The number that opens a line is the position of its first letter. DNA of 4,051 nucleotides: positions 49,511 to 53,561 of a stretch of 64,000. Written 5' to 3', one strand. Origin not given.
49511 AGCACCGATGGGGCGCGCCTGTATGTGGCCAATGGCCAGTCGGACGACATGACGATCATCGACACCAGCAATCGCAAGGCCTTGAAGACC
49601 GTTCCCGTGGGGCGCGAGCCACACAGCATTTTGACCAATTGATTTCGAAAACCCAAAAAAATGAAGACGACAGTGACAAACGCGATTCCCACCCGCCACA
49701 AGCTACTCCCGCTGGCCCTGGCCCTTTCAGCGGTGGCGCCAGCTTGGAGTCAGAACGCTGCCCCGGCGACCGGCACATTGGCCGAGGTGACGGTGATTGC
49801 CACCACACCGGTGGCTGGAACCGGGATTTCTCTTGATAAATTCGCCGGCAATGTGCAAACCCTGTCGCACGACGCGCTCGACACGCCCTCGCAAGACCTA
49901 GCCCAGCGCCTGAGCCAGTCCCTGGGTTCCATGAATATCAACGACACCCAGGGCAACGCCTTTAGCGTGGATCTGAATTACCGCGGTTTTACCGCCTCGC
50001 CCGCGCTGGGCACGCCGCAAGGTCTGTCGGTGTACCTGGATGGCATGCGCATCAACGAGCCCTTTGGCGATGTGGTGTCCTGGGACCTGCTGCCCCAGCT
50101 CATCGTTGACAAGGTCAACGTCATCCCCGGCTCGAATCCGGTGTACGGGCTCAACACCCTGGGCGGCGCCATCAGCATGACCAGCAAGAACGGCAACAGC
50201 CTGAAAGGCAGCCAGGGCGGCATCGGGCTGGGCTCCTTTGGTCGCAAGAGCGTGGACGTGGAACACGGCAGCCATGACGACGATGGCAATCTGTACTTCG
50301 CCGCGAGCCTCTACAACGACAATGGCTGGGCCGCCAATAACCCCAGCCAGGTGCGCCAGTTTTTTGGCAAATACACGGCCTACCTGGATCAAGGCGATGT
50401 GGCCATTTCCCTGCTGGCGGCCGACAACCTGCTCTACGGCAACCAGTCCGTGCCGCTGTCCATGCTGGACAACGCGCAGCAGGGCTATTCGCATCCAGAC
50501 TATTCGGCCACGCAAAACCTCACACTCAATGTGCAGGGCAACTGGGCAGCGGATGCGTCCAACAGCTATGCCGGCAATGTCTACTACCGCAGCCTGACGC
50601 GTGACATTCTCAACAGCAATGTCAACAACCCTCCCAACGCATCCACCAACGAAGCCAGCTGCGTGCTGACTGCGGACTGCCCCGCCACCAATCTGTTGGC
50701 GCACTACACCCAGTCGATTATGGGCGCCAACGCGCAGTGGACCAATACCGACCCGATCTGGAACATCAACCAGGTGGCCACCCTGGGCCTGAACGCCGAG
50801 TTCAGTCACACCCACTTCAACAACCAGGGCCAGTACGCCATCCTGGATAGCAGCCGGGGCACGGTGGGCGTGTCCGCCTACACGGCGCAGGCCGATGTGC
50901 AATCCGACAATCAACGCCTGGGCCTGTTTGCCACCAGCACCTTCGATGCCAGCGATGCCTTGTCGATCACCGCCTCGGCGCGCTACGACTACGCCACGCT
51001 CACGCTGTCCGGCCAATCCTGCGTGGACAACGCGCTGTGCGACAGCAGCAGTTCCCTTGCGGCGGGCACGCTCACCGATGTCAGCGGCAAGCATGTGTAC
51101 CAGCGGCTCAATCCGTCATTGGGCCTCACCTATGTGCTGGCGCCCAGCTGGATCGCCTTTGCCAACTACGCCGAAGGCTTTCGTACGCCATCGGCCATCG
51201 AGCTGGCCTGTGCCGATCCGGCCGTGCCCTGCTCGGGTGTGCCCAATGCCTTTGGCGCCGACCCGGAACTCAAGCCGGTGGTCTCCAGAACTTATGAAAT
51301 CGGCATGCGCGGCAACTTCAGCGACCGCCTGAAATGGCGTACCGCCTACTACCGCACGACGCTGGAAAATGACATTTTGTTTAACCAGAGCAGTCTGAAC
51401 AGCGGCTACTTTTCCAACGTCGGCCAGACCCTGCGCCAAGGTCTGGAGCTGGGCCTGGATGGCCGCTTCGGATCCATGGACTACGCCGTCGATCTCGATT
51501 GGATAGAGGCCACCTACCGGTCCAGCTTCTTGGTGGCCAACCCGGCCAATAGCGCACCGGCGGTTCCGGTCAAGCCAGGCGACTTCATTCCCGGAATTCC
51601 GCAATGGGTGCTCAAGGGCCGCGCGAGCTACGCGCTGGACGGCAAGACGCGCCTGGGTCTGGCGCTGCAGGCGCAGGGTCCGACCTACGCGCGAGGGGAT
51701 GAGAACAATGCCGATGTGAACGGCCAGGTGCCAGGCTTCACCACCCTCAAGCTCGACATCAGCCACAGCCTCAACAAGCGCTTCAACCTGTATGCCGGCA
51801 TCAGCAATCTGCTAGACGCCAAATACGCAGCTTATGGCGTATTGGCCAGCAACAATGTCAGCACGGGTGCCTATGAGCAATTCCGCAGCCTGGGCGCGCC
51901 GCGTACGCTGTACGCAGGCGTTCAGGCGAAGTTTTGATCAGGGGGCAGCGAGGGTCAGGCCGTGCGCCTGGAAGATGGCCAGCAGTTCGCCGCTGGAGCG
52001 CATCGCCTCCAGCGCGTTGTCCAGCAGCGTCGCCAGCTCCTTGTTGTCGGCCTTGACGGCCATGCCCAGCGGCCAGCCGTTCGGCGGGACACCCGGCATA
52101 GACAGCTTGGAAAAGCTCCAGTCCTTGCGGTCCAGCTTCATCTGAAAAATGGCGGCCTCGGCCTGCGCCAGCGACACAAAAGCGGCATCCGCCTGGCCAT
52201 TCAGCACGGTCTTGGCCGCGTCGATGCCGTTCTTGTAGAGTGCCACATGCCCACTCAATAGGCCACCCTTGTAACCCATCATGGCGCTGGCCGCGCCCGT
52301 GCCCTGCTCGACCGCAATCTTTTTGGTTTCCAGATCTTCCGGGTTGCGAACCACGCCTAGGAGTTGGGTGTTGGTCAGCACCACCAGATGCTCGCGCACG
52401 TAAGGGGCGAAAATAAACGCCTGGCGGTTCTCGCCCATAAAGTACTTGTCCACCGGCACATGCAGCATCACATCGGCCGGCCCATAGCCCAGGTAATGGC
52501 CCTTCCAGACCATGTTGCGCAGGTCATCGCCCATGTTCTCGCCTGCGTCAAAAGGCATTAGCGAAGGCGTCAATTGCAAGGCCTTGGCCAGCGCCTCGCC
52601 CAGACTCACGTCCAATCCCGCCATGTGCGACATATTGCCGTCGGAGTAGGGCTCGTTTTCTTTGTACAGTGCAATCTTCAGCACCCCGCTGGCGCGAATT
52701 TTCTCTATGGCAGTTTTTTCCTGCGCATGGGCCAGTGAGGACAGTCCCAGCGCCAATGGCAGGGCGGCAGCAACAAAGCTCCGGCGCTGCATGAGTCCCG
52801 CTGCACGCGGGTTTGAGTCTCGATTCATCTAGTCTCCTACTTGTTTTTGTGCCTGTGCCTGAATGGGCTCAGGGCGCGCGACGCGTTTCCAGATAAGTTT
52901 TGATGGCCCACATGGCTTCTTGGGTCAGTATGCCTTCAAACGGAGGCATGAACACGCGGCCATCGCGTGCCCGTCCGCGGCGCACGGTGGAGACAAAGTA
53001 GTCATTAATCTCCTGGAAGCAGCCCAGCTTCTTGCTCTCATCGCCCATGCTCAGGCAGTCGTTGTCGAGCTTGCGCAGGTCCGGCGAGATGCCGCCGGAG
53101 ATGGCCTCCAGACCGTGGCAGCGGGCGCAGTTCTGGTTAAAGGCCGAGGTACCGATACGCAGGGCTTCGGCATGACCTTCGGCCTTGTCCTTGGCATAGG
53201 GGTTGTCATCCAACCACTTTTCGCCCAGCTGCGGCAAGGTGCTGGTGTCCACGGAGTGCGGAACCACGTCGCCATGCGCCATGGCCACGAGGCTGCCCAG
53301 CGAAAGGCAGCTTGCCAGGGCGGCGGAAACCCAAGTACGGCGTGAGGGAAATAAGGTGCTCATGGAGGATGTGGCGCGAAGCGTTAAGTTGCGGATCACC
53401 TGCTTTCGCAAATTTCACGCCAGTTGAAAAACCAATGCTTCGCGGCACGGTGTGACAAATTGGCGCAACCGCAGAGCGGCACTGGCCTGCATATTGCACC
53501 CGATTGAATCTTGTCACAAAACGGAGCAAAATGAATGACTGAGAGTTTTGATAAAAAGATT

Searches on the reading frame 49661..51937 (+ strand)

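Call 71: search_protein_families(library=pfam, proteins=[window:49661-51937:+], max_evalue=0.00001)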
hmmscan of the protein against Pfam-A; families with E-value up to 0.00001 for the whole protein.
window:49661-51937:+ (758 aa): 2 families
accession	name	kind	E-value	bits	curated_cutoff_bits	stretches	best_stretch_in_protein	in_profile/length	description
PF00593.30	TonB_dep_Rec_b-barrel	-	2.1e-45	156.9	27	1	220-717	4-436/436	TonB dependent receptor-like, beta-barrel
PF07715.20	Plug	-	6.1e-09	36.8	23.9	1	60-170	4-107/107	TonB-dependent Receptor Plug Domain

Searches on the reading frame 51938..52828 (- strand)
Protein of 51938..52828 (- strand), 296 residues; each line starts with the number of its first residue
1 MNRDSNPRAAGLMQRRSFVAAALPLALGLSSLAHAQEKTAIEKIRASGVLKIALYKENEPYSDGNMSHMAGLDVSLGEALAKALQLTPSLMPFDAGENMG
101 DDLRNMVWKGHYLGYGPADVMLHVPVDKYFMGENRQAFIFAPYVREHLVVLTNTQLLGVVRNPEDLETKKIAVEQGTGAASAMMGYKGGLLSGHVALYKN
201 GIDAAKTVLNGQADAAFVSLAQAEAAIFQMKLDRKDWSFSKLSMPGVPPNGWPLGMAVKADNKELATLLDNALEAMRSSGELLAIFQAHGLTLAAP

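Call 71: search_protein_families(library=pfam, proteins=[window:51938-52828:-], max_evalue=0.00001)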
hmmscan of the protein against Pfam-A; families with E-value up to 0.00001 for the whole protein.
window:51938-52828:- (296 aa): 1 family
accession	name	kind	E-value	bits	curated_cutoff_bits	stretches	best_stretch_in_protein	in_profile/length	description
PF00497.25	SBP_bac_3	-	4.6e-06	26.9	26.4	0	159-288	97-128/132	Bacterial extracellular solute-binding proteins, family 3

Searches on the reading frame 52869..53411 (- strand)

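Call 74: search_protein_families(library=pfam, proteins=[window:52869-53411:-], max_evalue=0.001)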
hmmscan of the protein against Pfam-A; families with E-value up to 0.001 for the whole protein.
window:52869-53411:- (180 aa): 2 families
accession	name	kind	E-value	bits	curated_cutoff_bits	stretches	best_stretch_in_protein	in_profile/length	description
PF13442.11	Cytochrome_CBB3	-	5.4e-10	39.9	27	1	83-174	2-68/68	Cytochrome C oxidase, cbb3-type, subunit III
PF00034.26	Cytochrom_C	-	3.8e-06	28.5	21.3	1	87-176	4-88/90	Cytochrome c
